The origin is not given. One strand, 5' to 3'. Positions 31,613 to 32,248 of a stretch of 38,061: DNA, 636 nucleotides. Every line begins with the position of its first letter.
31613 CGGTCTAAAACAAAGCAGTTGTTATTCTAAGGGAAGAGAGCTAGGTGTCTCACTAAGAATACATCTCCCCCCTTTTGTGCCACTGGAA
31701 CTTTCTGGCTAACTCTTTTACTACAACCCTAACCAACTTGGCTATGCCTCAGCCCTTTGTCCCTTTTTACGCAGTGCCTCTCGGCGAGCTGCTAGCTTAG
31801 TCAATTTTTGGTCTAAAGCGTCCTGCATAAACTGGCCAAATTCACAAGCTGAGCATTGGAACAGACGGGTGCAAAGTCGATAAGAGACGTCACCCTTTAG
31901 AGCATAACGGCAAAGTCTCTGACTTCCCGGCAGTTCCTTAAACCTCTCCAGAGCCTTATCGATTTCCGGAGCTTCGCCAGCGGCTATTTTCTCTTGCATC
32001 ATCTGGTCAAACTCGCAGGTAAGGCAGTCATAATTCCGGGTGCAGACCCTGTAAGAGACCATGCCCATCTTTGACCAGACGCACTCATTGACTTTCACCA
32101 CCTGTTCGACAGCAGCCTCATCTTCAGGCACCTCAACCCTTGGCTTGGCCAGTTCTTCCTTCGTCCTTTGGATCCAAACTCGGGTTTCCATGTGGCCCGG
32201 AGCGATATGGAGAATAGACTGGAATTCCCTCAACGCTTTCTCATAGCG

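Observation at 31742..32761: Receiver protein with a TPR motif and a duplicated C-x12-C-x5-C-x2-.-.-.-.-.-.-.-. module as its output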

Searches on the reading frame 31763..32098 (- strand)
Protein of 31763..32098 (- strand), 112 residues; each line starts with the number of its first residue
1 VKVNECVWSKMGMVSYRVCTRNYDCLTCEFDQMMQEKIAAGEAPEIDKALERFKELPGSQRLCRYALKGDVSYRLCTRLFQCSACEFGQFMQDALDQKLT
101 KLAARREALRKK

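Call 9: find_homologous_proteins(query=window:31763-32098:-, max_evalue=0.01)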
Query seq(112 aa) (112 aa): 68 proteins with E <= 0.01 among 74 candidates.
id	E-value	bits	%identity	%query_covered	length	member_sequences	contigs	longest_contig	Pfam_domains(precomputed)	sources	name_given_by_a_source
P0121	7.7e-61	221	87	100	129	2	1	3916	-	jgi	jgi:thymidine phosphorylase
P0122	2.3e-57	209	82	100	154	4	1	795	-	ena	-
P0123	2.2e-54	200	77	100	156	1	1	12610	-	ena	-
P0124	7.5e-54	198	78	100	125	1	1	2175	-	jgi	jgi:hypothetical protein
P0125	5.4e-53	195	83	92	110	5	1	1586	-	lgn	-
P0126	1.2e-52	194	76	100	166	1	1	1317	-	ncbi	-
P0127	2.8e-52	193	75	99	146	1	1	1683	-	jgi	jgi:hypothetical protein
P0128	4.0e-52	193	79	96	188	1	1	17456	-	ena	-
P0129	1.4e-51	191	82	92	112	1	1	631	-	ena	-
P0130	2.7e-51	190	81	92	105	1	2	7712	-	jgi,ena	-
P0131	6.9e-51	189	82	92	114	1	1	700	-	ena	-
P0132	8.3e-51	188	82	92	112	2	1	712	-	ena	-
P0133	2.2e-50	187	74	100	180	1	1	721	PF13428.13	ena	-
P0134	3.9e-50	186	73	100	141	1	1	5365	-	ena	-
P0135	4.8e-49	183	76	92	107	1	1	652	-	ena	-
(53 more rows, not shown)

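Call 10: search_protein_families(library=pfam, proteins=[window:31763-32098:-], max_evalue=10)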
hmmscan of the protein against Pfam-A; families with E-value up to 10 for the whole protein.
seq(112 aa): 2 families
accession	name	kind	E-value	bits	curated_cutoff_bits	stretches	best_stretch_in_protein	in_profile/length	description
PF05495.17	zf-CHY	-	0.0064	17.3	31.3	2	70-87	9-26/68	CHY zinc finger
PF12347.13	HJURP_C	-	0.094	12.9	22.7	1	18-41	17-41/60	Holliday junction regulator protein family C-terminal repeat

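Call 11: search_solved_structures(query=window:31763-32098:-, max_evalue=10)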
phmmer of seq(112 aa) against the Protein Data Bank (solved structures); distinct sequences matched with E-value up to 10: 2.
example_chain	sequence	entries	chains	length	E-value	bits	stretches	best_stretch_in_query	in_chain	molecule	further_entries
3jqh_A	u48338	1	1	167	0.08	16.2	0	30-57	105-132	C-type lectin domain family 4 member M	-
1ln0_A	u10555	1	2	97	0.77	13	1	33-95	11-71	intron-associated endonuclease 1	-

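Call 42: find_homologous_proteins(query=A4, max_evalue=0.00001)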
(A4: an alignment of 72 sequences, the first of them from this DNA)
Query A4 (72 sequences) (104 aa, profile of the alignment): 189 proteins with E <= 0.00001 among 328 candidates; the best 120 are listed.
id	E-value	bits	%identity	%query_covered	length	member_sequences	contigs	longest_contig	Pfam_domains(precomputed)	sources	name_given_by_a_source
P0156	1.2e-33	133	61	100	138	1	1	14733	-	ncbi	ncbi:MAG: hypothetical protein ABIG98_01450, partial [Chloroflexota bacterium]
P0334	1.2e-32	130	77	95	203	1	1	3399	PF13428.13,PF07719.24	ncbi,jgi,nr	ncbi:MAG: hypothetical protein E3J66_01080 [Dehalococcoidia bacterium]|nr:MAG: hypothetical protein 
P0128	1.9e-32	129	78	95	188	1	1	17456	-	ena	-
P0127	2.4e-32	129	74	98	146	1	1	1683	-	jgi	jgi:hypothetical protein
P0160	3.0e-32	128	62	97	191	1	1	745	-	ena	-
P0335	3.2e-32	128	80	100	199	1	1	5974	PF13428.13,PF07719.24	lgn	-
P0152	4.9e-32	128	72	90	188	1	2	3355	-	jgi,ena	-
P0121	5.0e-32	128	86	100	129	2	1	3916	-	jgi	jgi:thymidine phosphorylase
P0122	9.7e-32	127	83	100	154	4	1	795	-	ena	-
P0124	1.0e-31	127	76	100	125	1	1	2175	-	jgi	jgi:hypothetical protein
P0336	1.2e-31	126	76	99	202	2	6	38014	-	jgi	-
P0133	1.4e-31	126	76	98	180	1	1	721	PF13428.13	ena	-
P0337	1.7e-31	126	79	95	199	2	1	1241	-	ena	-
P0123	2.0e-31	126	77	100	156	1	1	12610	-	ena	-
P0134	2.4e-31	125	73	100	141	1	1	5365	-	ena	-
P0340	6.3e-31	124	75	100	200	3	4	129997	-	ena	-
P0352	8.7e-27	111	30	85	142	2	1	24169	-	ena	-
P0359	6.6e-26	108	33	83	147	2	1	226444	-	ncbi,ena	-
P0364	8.8e-26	108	35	96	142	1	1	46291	-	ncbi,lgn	-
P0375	1.8e-25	107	28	85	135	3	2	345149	-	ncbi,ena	-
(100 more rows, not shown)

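Call 43: find_encoding_contigs(protein=P0375, flank=8000, max_places=2)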
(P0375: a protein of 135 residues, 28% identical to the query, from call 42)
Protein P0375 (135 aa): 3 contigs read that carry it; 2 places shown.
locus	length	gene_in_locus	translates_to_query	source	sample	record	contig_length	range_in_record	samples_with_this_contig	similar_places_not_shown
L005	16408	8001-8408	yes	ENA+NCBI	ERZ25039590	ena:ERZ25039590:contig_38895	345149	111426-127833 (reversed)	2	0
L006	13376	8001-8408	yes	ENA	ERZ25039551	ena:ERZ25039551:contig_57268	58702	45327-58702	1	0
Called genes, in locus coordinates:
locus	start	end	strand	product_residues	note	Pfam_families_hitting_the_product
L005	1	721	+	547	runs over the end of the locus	PF12838:Fer4_7 (faint), PF13183:Fer4_8, PF13237:Fer4_10 (faint), PF13534:Fer4_17 (weak)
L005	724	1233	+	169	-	-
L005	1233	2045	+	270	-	PF12838:Fer4_7 (faint), PF13187:Fer4_9 (faint), PF13247:Fer4_11, PF12837:Fer4_6 (weak)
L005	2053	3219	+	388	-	PF03916:NrfD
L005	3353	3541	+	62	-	PF12837:Fer4_6 (weak), PF13237:Fer4_10, PF00037:Fer4 (weak), PF12838:Fer4_7, PF13187:Fer4_9, PF25160:LdpA_Fe-S-bd (weak), PF14697:Fer4_21 (weak), PF00037:Fer4, +7 more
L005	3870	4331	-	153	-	PF00582:Usp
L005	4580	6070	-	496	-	PF08448:PAS_4, PF13426:PAS_9, PF00989:PAS, PF13188:PAS_8 (weak), PF13426:PAS_9 (weak), PF00512:HisKA, PF02518:HATPase_c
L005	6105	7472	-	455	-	PF00072:Response_reg, PF00158:Sigma54_activat, PF14532:Sigma54_activ_2, PF07728:AAA_5, PF25601:AAA_lid_14, PF02954:HTH_8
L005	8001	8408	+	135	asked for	-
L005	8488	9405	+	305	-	PF01597:GCV_H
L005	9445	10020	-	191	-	PF07998:Peptidase_M54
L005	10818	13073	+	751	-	PF00989:PAS, PF08448:PAS_4, PF13426:PAS_9, PF00989:PAS, PF08448:PAS_4, PF13426:PAS_9, PF00512:HisKA, PF02518:HATPase_c, +1 more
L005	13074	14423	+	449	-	PF00072:Response_reg, PF00158:Sigma54_activat, PF14532:Sigma54_activ_2, PF01078:Mg_chelatase (faint), PF00004:AAA, PF07728:AAA_5, PF25601:AAA_lid_14, PF02954:HTH_8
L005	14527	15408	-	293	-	PF01597:GCV_H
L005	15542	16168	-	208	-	PF01597:GCV_H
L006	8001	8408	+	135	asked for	-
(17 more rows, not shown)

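Call 44: find_encoding_contigs(protein=P0359, flank=8000, max_places=2)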
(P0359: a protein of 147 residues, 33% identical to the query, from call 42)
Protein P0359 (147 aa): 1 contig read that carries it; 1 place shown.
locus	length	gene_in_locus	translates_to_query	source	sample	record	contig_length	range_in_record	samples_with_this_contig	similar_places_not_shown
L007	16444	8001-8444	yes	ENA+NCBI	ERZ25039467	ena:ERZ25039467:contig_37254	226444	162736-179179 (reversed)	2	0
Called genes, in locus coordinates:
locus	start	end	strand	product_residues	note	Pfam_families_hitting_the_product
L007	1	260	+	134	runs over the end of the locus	PF01061:ABC2_membrane, PF12698:ABC2_membrane_3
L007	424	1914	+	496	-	PF07690:MFS_1, PF06609:TRI12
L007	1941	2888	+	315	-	PF00582:Usp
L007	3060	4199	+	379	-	PF00171:Aldedh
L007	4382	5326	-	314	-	PF00512:HisKA, PF02518:HATPase_c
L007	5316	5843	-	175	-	PF08448:PAS_4, PF13426:PAS_9, PF00989:PAS, PF13188:PAS_8 (weak)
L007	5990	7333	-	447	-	PF00072:Response_reg, PF00158:Sigma54_activat, PF01078:Mg_chelatase (faint), PF14532:Sigma54_activ_2, PF07728:AAA_5, PF25601:AAA_lid_14, PF02954:HTH_8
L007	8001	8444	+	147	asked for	-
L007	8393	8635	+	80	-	PF01597:GCV_H (weak)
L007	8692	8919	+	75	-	-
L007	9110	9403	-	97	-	-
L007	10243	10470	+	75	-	PF01197:Ribosomal_L31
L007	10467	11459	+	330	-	PF07136:DUF1385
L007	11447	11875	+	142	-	PF01904:DUF72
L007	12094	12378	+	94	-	PF01904:DUF72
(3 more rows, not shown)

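Call 48: predict_structure(alignment_id=A4)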
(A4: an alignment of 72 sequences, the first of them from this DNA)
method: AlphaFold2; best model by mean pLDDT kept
length: 104 residues; sequences in the alignment: 72
mean_pLDDT: 87.4   pTM: 0.74
mean pLDDT of the five models: 87.4, 87.3, 87.0, 86.3, 83.4
residues with pLDDT >= 90: 43; 70-90: 59; 50-70: 2; < 50: 0
segments of 3 or more residues with pLDDT < 50: none
pLDDT, mean of each block of 10 residues (from residue 1): 85 90 90 89 83 84 92 90 88 87 72
secondary structure, 60 per line:
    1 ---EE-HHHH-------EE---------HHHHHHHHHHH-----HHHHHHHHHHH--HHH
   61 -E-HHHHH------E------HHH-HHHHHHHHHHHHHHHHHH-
elements in order: H7-10 H29-39 H45-55 H64-68 H86-103

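Call 50: find_encoding_contigs(protein=P0340, flank=9000, max_places=2)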
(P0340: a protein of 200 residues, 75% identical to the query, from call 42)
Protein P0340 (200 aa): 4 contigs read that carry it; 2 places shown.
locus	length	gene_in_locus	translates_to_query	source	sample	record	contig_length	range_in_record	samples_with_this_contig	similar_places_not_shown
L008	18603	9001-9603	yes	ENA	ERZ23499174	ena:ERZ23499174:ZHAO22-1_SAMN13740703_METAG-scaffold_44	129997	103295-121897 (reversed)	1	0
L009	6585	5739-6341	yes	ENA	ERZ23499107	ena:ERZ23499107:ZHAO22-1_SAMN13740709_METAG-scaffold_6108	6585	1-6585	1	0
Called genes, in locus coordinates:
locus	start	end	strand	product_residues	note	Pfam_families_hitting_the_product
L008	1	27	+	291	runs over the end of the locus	PF19799:DUF6282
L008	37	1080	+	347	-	PF00291:PALP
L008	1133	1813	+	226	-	PF17645:Amdase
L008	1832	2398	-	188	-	PF01227:GTP_cyclohydroI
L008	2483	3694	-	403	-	PF07690:MFS_1, PF12832:MFS_1_like, PF07690:MFS_1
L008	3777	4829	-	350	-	PF00291:PALP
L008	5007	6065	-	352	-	PF07730:HisKA_3, PF02518:HATPase_c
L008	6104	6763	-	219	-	PF00072:Response_reg, PF00196:GerE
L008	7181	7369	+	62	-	-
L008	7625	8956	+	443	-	PF00662:Proton_antipo_N (weak), PF00361:Proton_antipo_M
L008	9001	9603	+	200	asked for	-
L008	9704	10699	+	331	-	PF00586:AIRS, PF02769:AIRS_C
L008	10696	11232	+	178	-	PF02367:TsaE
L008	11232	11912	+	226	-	PF00814:TsaD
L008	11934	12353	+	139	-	PF00334:NDK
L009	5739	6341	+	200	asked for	-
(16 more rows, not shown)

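Call 51: fold_search(model_id=the predicted structure, library=pdb)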
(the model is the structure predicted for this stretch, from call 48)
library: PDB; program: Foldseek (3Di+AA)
matches with E <= 10: 1; with E <= 0.001: 0
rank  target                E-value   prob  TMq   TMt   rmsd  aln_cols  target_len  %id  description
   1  7zty                  9.8e+00  0.03  0.18  0.07   8.4        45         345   16  Structure of Vps39 N-terminal domain from Chaetomium thermophilum (released 2022-09-21)

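Call 55: fold_search(model_id=the predicted structure, library=viral)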
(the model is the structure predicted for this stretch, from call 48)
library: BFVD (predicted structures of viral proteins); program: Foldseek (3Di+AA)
matches with E <= 10: 4; with E <= 0.001: 0
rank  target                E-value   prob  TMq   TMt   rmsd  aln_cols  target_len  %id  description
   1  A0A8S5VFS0            1.5e+00  0.07  0.22  0.20  15.5        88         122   15  Repressor protein [Siphoviridae sp. ct1da40]
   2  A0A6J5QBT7            6.7e+00  0.03  0.22  0.23   7.1        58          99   28  Uncharacterized protein [uncultured Caudovirales phage]
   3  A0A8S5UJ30            9.1e+00  0.01  0.18  0.17  13.0        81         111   14  Uncharacterized protein [Siphoviridae sp. ctTDf8]
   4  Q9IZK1                9.7e+00  0.01  0.20  0.04  11.4        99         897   12  Envelopment polyprotein (Fragment) [Cache Valley virus]

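Call 99: search_solved_structures(query=A4, max_evalue=10, show_alignments=3)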
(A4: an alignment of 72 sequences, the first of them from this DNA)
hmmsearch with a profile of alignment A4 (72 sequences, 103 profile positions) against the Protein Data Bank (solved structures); distinct sequences matched with E-value up to 10: 1.
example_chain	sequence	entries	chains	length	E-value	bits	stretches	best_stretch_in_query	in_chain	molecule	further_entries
2rsj_A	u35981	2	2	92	1.8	11.7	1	66-100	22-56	Zinc finger protein ZFAT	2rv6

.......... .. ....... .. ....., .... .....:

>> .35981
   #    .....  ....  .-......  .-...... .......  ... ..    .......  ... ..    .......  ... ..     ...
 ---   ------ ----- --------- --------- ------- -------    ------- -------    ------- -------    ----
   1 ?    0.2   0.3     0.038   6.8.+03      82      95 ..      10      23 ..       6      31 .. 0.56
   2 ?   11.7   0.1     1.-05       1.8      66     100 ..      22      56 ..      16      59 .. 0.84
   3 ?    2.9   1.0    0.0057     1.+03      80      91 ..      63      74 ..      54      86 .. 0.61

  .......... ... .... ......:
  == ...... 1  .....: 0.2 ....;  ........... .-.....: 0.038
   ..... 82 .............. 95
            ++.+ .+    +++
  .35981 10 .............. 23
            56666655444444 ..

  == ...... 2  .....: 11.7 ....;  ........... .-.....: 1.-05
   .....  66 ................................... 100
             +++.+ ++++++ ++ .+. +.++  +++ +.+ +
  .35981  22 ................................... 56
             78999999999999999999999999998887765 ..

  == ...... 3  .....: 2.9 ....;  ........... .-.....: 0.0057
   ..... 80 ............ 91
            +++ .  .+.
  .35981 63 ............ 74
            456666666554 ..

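Call 105: find_encoding_contigs(protein=P0352, flank=7000, max_places=2)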
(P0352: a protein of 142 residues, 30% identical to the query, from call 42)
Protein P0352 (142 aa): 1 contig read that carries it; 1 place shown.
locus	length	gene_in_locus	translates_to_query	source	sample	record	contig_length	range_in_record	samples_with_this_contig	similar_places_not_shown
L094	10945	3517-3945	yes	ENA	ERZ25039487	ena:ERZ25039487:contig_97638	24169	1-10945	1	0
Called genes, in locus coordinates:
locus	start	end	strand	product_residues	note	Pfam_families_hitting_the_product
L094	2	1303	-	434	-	?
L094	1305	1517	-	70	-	PF13426:PAS_9 (weak)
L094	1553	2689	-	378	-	PF00072:Response_reg (weak), PF00158:Sigma54_activat, PF14532:Sigma54_activ_2, PF07728:AAA_5 (weak), PF25601:AAA_lid_14, PF02954:HTH_8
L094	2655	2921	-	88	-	PF00072:Response_reg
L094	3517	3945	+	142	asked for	-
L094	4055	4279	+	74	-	-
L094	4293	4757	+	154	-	PF01597:GCV_H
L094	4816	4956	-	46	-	-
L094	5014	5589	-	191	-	PF07998:Peptidase_M54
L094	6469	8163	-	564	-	-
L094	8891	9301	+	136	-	PF13482:RNase_H_2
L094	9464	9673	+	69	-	-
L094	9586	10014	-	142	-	-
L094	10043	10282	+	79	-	-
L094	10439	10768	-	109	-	-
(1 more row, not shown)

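Call 106: find_encoding_contigs(protein=P0364, flank=7000, max_places=2)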
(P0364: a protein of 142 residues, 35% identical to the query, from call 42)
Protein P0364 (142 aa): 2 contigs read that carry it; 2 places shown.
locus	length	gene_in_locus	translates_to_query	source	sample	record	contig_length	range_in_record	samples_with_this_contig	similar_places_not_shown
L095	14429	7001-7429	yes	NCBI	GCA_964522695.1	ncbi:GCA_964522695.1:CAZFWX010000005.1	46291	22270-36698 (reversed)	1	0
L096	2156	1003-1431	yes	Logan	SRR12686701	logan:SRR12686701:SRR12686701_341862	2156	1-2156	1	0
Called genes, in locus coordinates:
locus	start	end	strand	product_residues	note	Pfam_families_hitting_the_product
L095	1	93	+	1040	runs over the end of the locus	PF02026:RyR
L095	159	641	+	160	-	PF02026:RyR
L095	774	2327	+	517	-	PF13676:TIR_2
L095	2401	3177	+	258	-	PF02254:TrkA_N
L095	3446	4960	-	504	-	PF08448:PAS_4, PF13426:PAS_9, PF08447:PAS_3 (faint), PF00989:PAS, PF13188:PAS_8 (weak), PF13426:PAS_9 (weak), PF00512:HisKA, PF02518:HATPase_c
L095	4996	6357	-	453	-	PF00072:Response_reg, PF00158:Sigma54_activat, PF14532:Sigma54_activ_2, PF07728:AAA_5 (weak), PF25601:AAA_lid_14, PF02954:HTH_8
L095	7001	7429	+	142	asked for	-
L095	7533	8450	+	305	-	PF01597:GCV_H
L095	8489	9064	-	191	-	PF07998:Peptidase_M54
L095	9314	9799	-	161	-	-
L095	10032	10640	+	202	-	PF01597:GCV_H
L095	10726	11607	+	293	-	PF01597:GCV_H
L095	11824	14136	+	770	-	PF13183:Fer4_8, PF13187:Fer4_9 (weak), PF13534:Fer4_17, PF13183:Fer4_8, PF13237:Fer4_10, PF12838:Fer4_7, PF13534:Fer4_17, PF02754:CCG, +4 more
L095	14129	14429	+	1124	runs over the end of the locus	PF00890:FAD_binding_2 (weak), PF12831:FAD_oxidored, PF13450:NAD_binding_8 (weak), PF14691:Fer4_20, PF07992:Pyr_redox_2, PF13450:NAD_binding_8, PF13738:Pyr_redox_3, PF13237:Fer4_10, +14 more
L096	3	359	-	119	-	?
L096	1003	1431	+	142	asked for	-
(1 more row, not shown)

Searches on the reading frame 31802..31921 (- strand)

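Call 10: search_protein_families(library=pfam, proteins=[window:31802-31921:-], max_evalue=10)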
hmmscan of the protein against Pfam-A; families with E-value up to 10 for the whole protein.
seq(40 aa): 1 family
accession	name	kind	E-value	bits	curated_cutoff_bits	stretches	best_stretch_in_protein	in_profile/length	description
PF18044.7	zf-CCCH_4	-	0.14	12.4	24.6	1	2-10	1-9/22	CCCH-type zinc finger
